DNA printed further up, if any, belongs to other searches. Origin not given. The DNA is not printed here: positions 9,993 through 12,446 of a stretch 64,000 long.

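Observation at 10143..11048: The radical SAM domain mixes MoaA and viperin signatures but lacks MoaA's cyclase features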

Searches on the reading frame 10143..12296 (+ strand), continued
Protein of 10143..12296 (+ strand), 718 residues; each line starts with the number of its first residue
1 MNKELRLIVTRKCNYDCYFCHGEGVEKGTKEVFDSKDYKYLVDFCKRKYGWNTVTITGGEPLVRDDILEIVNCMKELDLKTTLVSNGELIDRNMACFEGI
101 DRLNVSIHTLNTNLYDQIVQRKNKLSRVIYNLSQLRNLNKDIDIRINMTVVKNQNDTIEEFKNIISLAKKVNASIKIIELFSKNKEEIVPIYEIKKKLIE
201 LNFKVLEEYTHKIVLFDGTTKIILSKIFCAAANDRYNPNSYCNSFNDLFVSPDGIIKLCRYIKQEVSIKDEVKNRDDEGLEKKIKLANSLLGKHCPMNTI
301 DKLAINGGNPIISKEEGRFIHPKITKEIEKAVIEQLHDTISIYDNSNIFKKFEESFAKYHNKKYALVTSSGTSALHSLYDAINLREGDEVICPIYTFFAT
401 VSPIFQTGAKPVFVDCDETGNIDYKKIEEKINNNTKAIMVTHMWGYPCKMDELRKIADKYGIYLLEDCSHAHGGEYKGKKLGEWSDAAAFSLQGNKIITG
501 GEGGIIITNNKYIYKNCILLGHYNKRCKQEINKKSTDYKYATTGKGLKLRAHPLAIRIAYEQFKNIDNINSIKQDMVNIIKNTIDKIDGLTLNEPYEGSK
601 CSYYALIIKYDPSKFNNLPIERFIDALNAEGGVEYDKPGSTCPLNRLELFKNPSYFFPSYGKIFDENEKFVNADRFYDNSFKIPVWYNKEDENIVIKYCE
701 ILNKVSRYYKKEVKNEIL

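Call 65: find_encoding_contigs(protein=P0352, flank=5000, max_places=2)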
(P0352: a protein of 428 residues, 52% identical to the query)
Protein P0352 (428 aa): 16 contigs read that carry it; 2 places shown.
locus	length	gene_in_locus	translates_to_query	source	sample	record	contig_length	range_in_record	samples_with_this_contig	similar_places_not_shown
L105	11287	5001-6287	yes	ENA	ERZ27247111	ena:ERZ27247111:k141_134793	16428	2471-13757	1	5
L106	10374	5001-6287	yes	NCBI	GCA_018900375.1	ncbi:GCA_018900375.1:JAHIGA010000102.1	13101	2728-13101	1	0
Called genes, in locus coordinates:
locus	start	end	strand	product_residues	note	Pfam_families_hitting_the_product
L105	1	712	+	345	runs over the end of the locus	-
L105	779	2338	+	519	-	PF04932:Wzy_C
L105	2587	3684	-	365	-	PF07907:YibE_F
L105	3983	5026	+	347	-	PF01408:GFO_IDH_MocA, PF22725:GFO_IDH_MocA_C3, PF02894:GFO_IDH_MocA_C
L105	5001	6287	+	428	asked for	PF00155:Aminotran_1_2, PF01041:DegT_DnrJ_EryC1, PF01053:Cys_Met_Meta_PP (weak), PF01212:Beta_elim_lyase, PF00266:Aminotran_5 (weak)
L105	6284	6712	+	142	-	PF00293:NUDIX, PF14815:NUDIX_4 (weak)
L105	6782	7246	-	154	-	PF01272:GreA_GreB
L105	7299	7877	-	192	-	-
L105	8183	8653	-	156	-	PF14527:LAGLIDADG_WhiA (weak), PF14528:LAGLIDADG_3, PF00961:LAGLIDADG_1 (weak)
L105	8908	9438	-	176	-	-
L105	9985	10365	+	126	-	PF00312:Ribosomal_S15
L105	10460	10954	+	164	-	PF01936:NYN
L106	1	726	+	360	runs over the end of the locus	-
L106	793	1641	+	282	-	-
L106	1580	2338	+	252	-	PF04932:Wzy_C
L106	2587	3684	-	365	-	PF07907:YibE_F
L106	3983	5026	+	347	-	PF01408:GFO_IDH_MocA, PF22725:GFO_IDH_MocA_C3, PF02894:GFO_IDH_MocA_C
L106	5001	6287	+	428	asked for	PF00155:Aminotran_1_2, PF01041:DegT_DnrJ_EryC1, PF01053:Cys_Met_Meta_PP (weak), PF01212:Beta_elim_lyase, PF00266:Aminotran_5 (weak)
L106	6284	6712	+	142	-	PF00293:NUDIX, PF14815:NUDIX_4 (weak)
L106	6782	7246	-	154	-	PF01272:GreA_GreB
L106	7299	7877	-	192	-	-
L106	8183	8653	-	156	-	PF14527:LAGLIDADG_WhiA (weak), PF14528:LAGLIDADG_3, PF00961:LAGLIDADG_1 (weak)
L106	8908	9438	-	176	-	-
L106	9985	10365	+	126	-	PF00312:Ribosomal_S15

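Call 69: search_dna_similar(query=window:10143-12296:+, collection=phages, mode=protein, max_evalue=1e-8, max_rows=15)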
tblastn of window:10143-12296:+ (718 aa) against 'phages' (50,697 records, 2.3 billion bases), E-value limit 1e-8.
Records with a match: 20; places in all: 23; records where one place covers at least 80% of the query: 0.
Best place of each record, by identity: <60% 20.
By first word of the organism name: Listeria 4; Salmonella 4; Aphanizomenon 2; Bacteriophage 2; Acinetobacter 2; Planktothrix 1; Pseudomonas 1; Marine 1; Yersinia 1; Escherichia 1; and 1 more.
By host as written in the record: - 7; Listeria monocytogenes 4; Salmonella enterica subsp. enterica serovar Kentucky 2; Homo sapiens 2; Aphanizomenon flos-aquae 1; Planktothrix agardhii 1; Pseudomonas aeruginosa 1; Yersinia enterocolitica serotype O:9 1; and 1 more.
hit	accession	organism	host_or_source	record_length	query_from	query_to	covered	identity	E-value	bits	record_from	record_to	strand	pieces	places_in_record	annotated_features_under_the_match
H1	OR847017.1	Listeria phage LM 4-11-1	Listeria monocytogenes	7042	5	274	38%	26.6%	6e-12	76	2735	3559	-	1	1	record has no annotation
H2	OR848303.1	Listeria phage LM 4-14-1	Listeria monocytogenes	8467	5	274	38%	26.6%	6e-12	76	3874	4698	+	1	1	record has no annotation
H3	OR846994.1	Listeria phage LM 4-11-1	Listeria monocytogenes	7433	5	274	38%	26.3%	6e-12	76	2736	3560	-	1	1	record has no annotation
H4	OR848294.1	Listeria phage LM 4-14-1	Listeria monocytogenes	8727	5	274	38%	26.3%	6e-12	76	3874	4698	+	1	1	record has no annotation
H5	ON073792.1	Aphanizomenon phage Yong-DA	Aphanizomenon flos-aquae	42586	322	492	24%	33.1%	1e-16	91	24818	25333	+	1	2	DegT/DnrJ/EryC1/StrS aminotransferase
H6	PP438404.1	Aphanizomenon phage Afl-JY11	Aphanizomenon flos-aquae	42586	322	492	24%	33.1%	1e-16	91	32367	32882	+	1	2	aminotransferase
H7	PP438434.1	Planktothrix phage Pag-JY44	Planktothrix agardhii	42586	322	492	24%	33.1%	1e-16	91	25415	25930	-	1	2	aminotransferase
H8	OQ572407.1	Pseudomonas phage Y5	Pseudomonas aeruginosa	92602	319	487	24%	32.9%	3e-15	86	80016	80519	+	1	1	record has no annotation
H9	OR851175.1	Salmonella phage S.Kent 1-2-1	Salmonella enterica subsp. enterica ...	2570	352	492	20%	38.0%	8e-13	78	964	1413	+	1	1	record has no annotation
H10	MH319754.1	Marine virus AG-345-L05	single cell amplified by WGA-X; seawater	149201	344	493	21%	35.1%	2e-9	68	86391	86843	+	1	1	record has no annotation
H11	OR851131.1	Salmonella phage S.Kent 1-2-1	Salmonella enterica subsp. enterica ...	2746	322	493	24%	30.1%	7e-10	69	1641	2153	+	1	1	record has no annotation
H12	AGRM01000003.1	Salmonella enterica subsp. houtenae str. ATCC BAA-1581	Homo sapiens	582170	322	493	24%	30.1%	9e-10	69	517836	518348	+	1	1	TDP-4-keto-6-deoxy-D-glucose transaminase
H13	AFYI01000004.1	Salmonella enterica subsp. enterica serovar Infantis str. ...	Homo sapiens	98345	322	493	24%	30.1%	9e-10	69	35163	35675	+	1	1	TDP-4-keto-6-deoxy-D-glucose transaminase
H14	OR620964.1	Yersinia phage fHe-Yen9-02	Yersinia enterocolitica serotype O:9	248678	1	162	23%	31.1%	6e-9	66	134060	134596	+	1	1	hypothetical protein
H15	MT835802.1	Bacteriophage sp.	human fecal samples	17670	5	190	26%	26.7%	1e-10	71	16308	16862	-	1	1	record has no annotation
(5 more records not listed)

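Call 70: search_dna_similar(query=window:10143-12296:+, collection=plasmids, mode=protein, max_evalue=1e-20, max_rows=15)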
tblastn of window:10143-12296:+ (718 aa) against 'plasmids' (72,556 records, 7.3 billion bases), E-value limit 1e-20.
Records with a match: 31; places in all: 32; records where one place covers at least 80% of the query: 0.
Best place of each record, by identity: <60% 31.
By first word of the organism name: Streptomyces 5; Bacillus 3; Haladaptatus 3; Halobaculum 3; Escherichia 2; Candidatus 1; Plautia 1; Halomontanus 1; Nocardia 1; Natronosalvus 1; and 10 more.
By predicted mobility (MOB-suite, as given by PLSDB): non-mobilizable 25; mobilizable 4; conjugative 2.
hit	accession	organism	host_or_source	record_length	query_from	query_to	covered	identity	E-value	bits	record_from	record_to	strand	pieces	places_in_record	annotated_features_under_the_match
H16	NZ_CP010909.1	Candidatus Pantoea carbekii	Halyomorpha halys,distal midgut region ...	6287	318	715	55%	43.4%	6e-76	274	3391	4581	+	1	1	aminotransferase class V-fold PLP-dependent enzyme | NUDIX domain-containing protein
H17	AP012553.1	Plautia stali symbiont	-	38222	319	711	55%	42.5%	8e-78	280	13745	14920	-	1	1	hypothetical protein (x2)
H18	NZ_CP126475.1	Bacillus thuringiensis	mixed culture,termite gut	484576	300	716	58%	38.9%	2e-58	223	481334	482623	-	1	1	DegT/DnrJ/EryC1/StrS family aminotransferase | NAD(P)-dependent oxidoreductase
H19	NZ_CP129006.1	Bacillus cereus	cattle,Isolated from the spleen of ...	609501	300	716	58%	38.7%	6e-58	221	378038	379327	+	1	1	DegT/DnrJ/EryC1/StrS family aminotransferase | NAD(P)-dependent oxidoreductase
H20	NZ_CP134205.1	Streptomyces sp. BB1-1-1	bumble bee,whole organism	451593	300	716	58%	38.0%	7e-76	274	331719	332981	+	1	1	DegT/DnrJ/EryC1/StrS family aminotransferase | Gfo/Idh/MocA family oxidoreductase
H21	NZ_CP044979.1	Bacillus thuringiensis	whole organism,soil sample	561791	300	705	57%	39.0%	1e-57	220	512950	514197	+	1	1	DegT/DnrJ/EryC1/StrS family aminotransferase | NAD(P)-dependent oxidoreductase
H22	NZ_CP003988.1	Streptomyces sp. 769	soil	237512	302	698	55%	36.9%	1e-71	261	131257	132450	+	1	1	aminotransferase class I/II-fold pyridoxal phosphate-dependent enzyme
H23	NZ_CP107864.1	Streptomyces europaeiscabiei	-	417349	318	704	54%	34.1%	4e-48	191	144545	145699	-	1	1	aminotransferase class I/II-fold pyridoxal phosphate-dependent enzyme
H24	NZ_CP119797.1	Halomontanus rarus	cell culture,sediment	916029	296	711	58%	30.1%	4e-33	145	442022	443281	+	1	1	DegT/DnrJ/EryC1/StrS family aminotransferase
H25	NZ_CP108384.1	Nocardia sp. NBC_01327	-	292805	322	706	54%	32.4%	2e-44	180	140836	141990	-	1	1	aminotransferase class I/II-fold pyridoxal phosphate-dependent enzyme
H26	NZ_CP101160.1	Natronosalvus amylolyticus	cell culture,sediment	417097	301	708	57%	30.5%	4e-34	148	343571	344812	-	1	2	DegT/DnrJ/EryC1/StrS family aminotransferase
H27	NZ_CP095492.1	Halosolutus gelatinilyticus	cell culture,saline soil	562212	298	665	51%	30.1%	1e-26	124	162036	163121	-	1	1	DegT/DnrJ/EryC1/StrS family aminotransferase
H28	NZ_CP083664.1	Haloprofundus salinisoli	cell culture,saline soil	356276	300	655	50%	31.0%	6e-30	135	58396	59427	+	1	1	DegT/DnrJ/EryC1/StrS family aminotransferase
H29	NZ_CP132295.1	Natronococcus sp. AD-5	cell culture,sediment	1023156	298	656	50%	29.9%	2e-24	117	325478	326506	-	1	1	record has no annotation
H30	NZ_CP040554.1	Parageobacillus caldoxylosilyticus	pure culture,compost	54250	300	631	43%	34.6%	3e-28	152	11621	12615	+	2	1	none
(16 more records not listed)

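Call 71: get_annotated_region(hit=H16, flank=4000)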
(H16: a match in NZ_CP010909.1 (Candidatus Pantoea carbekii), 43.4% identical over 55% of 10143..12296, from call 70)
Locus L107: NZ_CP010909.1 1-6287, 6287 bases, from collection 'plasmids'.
description: Candidatus Pantoea carbekii strain US plasmid pBMSBPS2, complete sequence
organism: Candidatus Pantoea carbekii (NCBI taxid 1235990)
taxonomy: Bacteria; Pseudomonadota; Gammaproteobacteria; Enterobacterales; Erwiniaceae; Pantoea; Candidatus Pantoea carbekii
host: -; source: Halyomorpha halys,distal midgut region V4; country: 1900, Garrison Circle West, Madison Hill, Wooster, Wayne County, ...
typing (MOB-suite, as given by PLSDB): non-mobilizable; replicon rep_cluster_1453
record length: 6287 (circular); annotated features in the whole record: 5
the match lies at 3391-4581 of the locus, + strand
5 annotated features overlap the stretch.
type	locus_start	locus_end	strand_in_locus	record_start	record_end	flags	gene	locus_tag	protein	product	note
CDS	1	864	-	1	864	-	repA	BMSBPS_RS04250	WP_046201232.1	incFII family plasmid replication initiator RepA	GO:0006276 - plasmid maintenance [Evidence IEA]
CDS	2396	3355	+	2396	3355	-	-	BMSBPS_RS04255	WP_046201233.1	Gfo/Idh/MocA family oxidoreductase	-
CDS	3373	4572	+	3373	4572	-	-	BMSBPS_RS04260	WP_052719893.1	aminotransferase class V-fold PLP-dependent enzyme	-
CDS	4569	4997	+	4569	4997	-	-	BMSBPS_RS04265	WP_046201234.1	NUDIX domain-containing protein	-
CDS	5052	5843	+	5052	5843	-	-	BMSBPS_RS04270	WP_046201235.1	inositol monophosphatase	-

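Call 72: get_annotated_region(hit=H20, flank=7000)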
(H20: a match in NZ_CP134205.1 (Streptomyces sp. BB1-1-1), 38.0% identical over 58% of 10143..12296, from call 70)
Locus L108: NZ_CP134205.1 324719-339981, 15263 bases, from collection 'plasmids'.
description: Streptomyces sp. BB1-1-1 plasmid unnamed2, complete sequence
organism: Streptomyces sp. BB1-1-1 (NCBI taxid 3074430)
taxonomy: Bacteria; Actinomycetota; Actinomycetes; Kitasatosporales; Streptomycetaceae; Streptomyces; Streptomyces sp. BB1-1-1
host: -; source: bumble bee,whole organism; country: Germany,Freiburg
typing (MOB-suite, as given by PLSDB): non-mobilizable
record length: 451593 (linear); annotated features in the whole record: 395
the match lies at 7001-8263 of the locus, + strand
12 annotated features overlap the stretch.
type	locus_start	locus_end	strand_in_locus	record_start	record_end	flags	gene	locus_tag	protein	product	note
CDS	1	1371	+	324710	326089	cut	-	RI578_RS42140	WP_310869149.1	FAD-dependent oxidoreductase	-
CDS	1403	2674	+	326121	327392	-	-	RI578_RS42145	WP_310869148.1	glycosyltransferase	-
CDS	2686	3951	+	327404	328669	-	-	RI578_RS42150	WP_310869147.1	MFS transporter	GO:0055085 - transmembrane transport [Evidence IEA]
CDS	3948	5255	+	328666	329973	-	-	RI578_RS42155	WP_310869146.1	glycosyltransferase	-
CDS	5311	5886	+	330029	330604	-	-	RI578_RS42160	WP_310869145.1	disulfide bond formation protein DsbA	-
CDS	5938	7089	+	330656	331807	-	-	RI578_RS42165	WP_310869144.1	Gfo/Idh/MocA family oxidoreductase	-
CDS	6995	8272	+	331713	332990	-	-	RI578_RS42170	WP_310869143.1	DegT/DnrJ/EryC1/StrS family aminotransferase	-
CDS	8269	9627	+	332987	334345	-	-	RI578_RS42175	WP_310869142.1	thymidine phosphorylase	GO:0006206 - pyrimidine nucleobase metabolic process [Evidence IEA]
CDS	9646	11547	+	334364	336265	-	-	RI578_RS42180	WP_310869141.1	ATP-binding cassette domain-containing protein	-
CDS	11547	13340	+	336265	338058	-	-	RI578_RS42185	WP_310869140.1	ABC transporter ATP-binding protein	-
CDS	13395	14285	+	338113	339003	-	-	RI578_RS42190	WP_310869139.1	fructosamine kinase family protein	-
CDS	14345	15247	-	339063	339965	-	-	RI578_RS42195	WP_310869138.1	glycosyltransferase family 2 protein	-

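Call 73: get_annotated_region(hit=H22, flank=8000)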
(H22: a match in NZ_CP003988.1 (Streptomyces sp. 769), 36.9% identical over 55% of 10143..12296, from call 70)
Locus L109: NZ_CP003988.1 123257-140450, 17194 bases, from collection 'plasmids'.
description: Streptomyces sp. 769 plasmid pSGZL, complete sequence
organism: Streptomyces sp. 769 (NCBI taxid 1262452)
taxonomy: Bacteria; Actinomycetota; Actinomycetes; Kitasatosporales; Streptomycetaceae; Streptomyces; Streptomyces sp. 769
host: -; source: soil; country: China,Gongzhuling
typing (MOB-suite, as given by PLSDB): non-mobilizable; replicon rep_cluster_1974
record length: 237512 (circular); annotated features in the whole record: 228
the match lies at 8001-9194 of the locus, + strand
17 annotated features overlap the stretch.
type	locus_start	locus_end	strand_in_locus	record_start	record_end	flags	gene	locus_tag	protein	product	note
CDS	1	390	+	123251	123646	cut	-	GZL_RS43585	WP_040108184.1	hypothetical protein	-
CDS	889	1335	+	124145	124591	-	-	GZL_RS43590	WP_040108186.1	hypothetical protein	-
CDS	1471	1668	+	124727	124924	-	-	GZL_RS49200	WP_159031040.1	recombinase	-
CDS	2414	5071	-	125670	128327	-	alaS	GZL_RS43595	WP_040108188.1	alanine--tRNA ligase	GO:0006419 - alanyl-tRNA aminoacylation [Evidence IEA]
CDS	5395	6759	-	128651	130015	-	-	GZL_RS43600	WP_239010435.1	helix-turn-helix transcriptional regulator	-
CDS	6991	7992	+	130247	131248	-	-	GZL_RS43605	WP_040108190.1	Gfo/Idh/MocA family oxidoreductase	-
CDS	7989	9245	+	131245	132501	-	-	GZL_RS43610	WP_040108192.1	aminotransferase class I/II-fold pyridoxal phosphate-dependent enzyme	GO:0009058 - biosynthetic process [Evidence IEA]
CDS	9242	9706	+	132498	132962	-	-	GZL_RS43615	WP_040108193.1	NUDIX hydrolase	-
CDS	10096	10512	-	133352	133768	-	-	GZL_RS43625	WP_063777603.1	NUDIX hydrolase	-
CDS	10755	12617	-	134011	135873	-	-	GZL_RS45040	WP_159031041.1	hypothetical protein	-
CDS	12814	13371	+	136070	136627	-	-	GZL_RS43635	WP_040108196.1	Uma2 family endonuclease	-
CDS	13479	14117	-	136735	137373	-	-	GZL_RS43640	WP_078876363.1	DUF1266 domain-containing protein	-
CDS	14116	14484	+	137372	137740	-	-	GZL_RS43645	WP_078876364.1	hypothetical protein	-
CDS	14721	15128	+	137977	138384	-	-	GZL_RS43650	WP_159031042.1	hypothetical protein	-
CDS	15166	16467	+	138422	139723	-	-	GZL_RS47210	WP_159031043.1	VanZ family protein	GO:0071555 - cell wall organization [Evidence IEA]; GO:0046677 - response to antibiotic [Evidence IEA]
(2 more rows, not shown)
